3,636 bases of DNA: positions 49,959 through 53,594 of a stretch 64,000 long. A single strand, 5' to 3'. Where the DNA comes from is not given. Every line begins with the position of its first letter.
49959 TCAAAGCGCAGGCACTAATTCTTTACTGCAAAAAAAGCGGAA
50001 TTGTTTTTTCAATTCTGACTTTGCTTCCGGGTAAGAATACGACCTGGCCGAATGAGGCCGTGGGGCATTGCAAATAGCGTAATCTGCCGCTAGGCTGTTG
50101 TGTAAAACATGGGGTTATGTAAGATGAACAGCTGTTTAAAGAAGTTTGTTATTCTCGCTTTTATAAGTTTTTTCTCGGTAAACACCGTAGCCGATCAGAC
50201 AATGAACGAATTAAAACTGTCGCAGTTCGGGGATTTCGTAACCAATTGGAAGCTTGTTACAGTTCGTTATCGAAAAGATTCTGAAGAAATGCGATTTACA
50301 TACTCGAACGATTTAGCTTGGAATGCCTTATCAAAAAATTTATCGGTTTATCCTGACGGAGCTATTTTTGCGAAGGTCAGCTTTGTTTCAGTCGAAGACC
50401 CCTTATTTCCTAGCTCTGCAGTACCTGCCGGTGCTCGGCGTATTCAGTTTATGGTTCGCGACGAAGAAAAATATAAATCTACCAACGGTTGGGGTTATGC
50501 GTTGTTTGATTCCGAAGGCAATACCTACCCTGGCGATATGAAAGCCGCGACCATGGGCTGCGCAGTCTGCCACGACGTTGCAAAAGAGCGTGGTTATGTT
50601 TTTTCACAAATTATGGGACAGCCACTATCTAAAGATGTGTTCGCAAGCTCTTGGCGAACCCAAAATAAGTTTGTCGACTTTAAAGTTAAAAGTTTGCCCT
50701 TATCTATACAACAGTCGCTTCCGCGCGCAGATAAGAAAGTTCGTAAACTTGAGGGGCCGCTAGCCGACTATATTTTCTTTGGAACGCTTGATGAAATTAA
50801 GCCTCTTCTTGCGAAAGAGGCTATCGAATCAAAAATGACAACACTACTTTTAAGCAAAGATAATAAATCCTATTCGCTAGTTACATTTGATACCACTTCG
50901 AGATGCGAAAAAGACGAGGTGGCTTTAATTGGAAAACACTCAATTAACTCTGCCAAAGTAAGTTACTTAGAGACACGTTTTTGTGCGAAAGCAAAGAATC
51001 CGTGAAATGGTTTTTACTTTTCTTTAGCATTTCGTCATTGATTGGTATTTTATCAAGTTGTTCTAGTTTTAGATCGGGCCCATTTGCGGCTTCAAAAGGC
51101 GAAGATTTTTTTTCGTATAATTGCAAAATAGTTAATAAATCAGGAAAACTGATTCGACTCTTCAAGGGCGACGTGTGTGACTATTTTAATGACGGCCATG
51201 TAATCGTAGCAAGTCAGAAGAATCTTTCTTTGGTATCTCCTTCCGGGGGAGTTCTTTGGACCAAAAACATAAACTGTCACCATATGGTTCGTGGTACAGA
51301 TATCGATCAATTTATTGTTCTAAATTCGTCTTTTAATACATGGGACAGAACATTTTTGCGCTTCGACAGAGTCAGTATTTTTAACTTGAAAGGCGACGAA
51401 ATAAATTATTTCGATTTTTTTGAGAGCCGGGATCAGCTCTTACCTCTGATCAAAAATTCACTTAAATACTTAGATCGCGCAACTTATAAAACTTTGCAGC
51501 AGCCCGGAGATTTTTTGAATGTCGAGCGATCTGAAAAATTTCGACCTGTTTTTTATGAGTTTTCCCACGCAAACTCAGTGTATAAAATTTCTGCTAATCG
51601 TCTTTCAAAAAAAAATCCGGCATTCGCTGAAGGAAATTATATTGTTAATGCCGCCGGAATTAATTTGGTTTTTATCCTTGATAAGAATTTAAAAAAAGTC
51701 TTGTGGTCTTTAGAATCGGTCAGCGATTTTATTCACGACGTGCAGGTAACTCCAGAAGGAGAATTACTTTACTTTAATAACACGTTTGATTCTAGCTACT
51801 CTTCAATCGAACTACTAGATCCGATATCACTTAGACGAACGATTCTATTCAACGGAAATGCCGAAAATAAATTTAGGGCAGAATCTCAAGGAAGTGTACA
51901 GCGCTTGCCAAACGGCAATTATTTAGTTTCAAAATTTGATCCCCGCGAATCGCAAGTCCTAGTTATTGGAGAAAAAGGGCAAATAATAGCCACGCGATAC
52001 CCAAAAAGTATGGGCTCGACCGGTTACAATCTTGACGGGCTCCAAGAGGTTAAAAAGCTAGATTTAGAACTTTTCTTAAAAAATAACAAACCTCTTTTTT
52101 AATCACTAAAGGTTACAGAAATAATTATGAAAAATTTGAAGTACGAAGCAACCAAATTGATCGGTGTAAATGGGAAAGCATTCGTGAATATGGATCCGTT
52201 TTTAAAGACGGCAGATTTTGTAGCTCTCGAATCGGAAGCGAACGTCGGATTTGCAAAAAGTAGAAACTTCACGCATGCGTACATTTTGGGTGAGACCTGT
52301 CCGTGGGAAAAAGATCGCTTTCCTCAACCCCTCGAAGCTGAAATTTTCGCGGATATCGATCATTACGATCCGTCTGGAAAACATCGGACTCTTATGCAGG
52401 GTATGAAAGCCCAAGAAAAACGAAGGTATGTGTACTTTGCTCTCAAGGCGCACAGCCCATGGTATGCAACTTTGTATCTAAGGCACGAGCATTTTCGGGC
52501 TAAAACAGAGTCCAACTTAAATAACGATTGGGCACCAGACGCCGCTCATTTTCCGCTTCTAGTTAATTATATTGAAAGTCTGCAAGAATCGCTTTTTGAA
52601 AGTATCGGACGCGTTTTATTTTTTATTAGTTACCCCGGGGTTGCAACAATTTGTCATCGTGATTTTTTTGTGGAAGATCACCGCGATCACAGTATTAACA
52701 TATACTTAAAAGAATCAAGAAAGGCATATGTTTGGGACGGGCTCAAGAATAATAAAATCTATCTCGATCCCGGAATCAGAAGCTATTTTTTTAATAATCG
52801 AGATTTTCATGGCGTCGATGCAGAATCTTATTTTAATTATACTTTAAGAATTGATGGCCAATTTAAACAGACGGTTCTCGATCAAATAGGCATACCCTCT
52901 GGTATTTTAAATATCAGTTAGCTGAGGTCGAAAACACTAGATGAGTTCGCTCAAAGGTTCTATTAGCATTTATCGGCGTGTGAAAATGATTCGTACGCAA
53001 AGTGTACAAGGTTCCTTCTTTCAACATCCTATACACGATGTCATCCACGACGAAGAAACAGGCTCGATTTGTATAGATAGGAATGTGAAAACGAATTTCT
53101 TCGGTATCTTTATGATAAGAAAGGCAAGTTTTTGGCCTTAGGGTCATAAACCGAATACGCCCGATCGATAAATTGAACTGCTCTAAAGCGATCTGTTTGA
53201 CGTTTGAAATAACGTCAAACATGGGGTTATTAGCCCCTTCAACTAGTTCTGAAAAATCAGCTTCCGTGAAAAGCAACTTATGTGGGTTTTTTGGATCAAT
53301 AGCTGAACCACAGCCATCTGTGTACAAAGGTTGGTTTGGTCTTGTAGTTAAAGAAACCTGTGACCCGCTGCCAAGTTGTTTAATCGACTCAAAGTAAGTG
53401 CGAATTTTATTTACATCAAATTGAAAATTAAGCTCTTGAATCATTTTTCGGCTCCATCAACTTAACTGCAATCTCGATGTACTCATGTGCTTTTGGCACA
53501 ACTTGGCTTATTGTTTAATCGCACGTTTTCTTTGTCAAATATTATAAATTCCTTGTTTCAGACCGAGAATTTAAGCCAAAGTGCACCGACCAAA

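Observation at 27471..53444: Candidate new system: a 26-kb scaffold-less tailoring island of oxygenases, PP-loop ATPases, GNATs and desaturases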

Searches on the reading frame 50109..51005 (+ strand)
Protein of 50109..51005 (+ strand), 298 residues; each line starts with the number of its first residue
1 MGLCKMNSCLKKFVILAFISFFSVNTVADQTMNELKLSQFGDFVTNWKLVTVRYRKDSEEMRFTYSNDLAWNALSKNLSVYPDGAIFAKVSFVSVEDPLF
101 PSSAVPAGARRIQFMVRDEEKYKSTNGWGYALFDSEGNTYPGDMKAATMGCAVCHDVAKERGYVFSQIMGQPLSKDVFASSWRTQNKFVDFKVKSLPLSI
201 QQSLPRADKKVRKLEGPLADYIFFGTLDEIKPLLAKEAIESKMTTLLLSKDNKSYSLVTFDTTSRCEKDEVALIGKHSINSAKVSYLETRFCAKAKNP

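Call 6: search_protein_families(library=pfam, max_evalue=0.01, proteins=[window:50109-51005:+])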
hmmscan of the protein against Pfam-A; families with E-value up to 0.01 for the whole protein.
window:50109-51005:+ (298 aa): 1 family
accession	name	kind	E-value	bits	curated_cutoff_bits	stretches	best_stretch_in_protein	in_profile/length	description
PF16694.10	Cytochrome_P460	-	2.5e-23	83.3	27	1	46-166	6-125/125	Cytochrome P460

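Call 12: search_protein_families(library=ncbifam, max_evalue=0.01, proteins=[window:50109-51005:+])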
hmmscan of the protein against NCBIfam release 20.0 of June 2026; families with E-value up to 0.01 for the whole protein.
window:50109-51005:+ (298 aa): 0 families

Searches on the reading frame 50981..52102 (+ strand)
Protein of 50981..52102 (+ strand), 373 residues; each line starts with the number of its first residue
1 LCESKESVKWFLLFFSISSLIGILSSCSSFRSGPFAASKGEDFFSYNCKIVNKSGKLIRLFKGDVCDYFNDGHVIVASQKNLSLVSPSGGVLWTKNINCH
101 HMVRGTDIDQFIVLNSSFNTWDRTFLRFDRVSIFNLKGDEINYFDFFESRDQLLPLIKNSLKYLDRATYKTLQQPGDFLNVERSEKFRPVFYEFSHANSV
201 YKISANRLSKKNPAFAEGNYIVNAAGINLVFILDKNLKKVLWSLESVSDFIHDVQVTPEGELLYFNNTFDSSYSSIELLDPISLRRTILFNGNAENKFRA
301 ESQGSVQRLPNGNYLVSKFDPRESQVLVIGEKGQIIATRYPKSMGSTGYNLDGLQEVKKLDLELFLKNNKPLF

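Call 6: search_protein_families(library=pfam, max_evalue=0.01, proteins=[window:50981-52102:+])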
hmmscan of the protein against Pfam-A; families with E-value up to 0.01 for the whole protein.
window:50981-52102:+ (373 aa): 1 family
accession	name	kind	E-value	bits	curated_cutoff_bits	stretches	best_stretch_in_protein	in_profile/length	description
PF14269.12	Arylsulfotran_2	-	1.7e-10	41.3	27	1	191-335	141-294/301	Arylsulfotransferase (ASST)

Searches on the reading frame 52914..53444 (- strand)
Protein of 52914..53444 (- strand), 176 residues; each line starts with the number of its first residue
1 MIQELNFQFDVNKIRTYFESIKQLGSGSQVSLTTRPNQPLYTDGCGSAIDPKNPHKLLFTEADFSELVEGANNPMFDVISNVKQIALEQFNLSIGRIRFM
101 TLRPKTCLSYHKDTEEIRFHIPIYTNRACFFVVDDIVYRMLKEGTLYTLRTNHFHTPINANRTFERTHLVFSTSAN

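Call 8: search_protein_families(library=pfam, max_evalue=0.01, proteins=[window:52914-53444:-])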
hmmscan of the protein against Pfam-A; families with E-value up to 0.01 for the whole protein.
window:52914-53444:- (176 aa): 1 family
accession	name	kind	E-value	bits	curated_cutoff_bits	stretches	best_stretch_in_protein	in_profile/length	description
PF05118.21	Asp_Arg_Hydrox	-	7.7e-08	32.8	22.6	1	82-171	63-152/157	Aspartyl/Asparaginyl beta-hydroxylase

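Call 11: search_protein_families(library=phrogs, max_evalue=0.001, proteins=[window:52914-53444:-])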
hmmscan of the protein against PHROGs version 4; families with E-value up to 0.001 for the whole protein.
window:52914-53444:- (176 aa): 0 families
